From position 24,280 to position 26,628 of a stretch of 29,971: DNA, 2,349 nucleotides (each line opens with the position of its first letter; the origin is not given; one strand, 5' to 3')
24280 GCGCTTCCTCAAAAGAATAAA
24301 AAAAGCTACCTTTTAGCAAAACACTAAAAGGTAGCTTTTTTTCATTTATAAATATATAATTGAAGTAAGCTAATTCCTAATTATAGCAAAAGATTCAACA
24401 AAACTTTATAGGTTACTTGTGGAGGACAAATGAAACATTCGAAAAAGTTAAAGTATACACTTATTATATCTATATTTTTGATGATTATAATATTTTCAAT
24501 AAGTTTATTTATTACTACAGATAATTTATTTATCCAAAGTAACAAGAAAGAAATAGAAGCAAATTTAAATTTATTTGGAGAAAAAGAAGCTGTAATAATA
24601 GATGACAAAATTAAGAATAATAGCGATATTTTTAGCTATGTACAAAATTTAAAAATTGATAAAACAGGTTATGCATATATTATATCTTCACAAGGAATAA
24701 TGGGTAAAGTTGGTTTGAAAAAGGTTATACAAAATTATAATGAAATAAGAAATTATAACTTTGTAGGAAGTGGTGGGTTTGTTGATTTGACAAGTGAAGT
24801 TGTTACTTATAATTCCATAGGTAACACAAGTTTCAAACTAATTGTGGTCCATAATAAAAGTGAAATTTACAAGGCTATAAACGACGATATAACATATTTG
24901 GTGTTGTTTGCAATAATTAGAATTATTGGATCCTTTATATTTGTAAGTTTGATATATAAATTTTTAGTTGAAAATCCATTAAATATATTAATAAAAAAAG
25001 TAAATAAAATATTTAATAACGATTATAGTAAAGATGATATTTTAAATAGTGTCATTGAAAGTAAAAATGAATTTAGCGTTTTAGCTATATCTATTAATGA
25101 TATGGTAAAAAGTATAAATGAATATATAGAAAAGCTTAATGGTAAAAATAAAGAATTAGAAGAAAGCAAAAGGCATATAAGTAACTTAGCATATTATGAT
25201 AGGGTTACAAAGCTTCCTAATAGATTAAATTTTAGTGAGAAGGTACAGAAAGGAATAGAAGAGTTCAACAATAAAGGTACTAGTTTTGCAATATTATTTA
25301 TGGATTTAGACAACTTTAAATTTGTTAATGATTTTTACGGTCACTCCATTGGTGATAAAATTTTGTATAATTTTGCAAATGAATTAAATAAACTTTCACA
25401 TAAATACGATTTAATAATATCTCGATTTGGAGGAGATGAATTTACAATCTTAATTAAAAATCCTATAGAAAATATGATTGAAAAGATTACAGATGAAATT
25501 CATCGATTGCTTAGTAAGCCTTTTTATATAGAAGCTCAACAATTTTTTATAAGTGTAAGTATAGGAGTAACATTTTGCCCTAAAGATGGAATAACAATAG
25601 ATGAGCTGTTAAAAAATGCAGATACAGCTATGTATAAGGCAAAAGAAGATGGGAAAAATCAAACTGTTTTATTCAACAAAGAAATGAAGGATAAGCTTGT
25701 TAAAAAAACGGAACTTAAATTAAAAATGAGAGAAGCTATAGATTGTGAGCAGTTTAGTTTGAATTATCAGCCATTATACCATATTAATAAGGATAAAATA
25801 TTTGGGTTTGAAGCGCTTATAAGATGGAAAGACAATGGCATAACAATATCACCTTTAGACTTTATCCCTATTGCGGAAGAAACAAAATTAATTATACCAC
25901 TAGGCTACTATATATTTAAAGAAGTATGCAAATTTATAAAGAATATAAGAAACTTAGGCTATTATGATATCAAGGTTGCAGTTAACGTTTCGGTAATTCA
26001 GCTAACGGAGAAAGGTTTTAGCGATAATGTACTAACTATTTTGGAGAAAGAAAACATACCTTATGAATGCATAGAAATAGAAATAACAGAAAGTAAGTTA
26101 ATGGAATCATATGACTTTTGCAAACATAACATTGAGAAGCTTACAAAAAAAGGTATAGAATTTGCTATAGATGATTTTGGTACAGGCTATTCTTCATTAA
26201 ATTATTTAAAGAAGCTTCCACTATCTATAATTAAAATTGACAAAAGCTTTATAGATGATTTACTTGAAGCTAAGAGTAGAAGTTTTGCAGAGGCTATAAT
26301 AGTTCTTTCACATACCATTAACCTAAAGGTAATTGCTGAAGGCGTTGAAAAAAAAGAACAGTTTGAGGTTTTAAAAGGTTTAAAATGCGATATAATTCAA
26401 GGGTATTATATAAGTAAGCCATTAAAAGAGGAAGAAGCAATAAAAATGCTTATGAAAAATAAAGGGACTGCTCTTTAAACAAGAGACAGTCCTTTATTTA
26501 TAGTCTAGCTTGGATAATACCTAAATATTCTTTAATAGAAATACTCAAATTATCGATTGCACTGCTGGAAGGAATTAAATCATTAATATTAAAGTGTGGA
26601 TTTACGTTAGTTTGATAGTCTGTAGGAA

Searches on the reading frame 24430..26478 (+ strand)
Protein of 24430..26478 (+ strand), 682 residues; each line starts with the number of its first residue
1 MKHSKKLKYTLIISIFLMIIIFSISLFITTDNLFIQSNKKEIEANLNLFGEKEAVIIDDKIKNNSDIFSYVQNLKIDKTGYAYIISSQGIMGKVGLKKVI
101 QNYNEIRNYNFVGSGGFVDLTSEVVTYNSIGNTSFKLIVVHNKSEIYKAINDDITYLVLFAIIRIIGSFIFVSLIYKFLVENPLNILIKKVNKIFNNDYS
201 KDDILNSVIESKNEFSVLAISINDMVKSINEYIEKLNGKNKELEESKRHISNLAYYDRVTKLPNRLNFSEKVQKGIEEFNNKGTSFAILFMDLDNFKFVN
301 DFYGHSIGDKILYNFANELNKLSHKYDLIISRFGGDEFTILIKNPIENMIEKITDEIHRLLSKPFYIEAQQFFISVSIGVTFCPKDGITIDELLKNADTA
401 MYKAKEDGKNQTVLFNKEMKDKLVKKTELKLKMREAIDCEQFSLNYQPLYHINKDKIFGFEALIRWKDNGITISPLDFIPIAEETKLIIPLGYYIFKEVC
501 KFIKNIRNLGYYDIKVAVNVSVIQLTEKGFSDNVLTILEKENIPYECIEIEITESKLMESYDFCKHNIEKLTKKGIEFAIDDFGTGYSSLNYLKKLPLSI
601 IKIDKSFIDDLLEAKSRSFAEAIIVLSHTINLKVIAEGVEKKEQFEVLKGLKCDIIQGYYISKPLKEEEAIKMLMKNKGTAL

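Call 53: find_encoding_contigs(protein=window:24430-26478:+, flank=100, max_places=10)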
Protein window:24430-26478:+ (682 aa): 4 contigs read that carry it; 1 place shown.
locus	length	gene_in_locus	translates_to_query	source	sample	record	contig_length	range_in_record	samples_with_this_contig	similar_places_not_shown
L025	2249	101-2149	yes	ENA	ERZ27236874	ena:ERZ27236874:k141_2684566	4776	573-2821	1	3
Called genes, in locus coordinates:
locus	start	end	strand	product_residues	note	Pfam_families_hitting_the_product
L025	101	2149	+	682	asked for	PF00990:GGDEF, PF24898:GGDEF_GdpP (weak), PF00563:EAL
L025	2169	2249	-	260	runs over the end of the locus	PF02698:DUF218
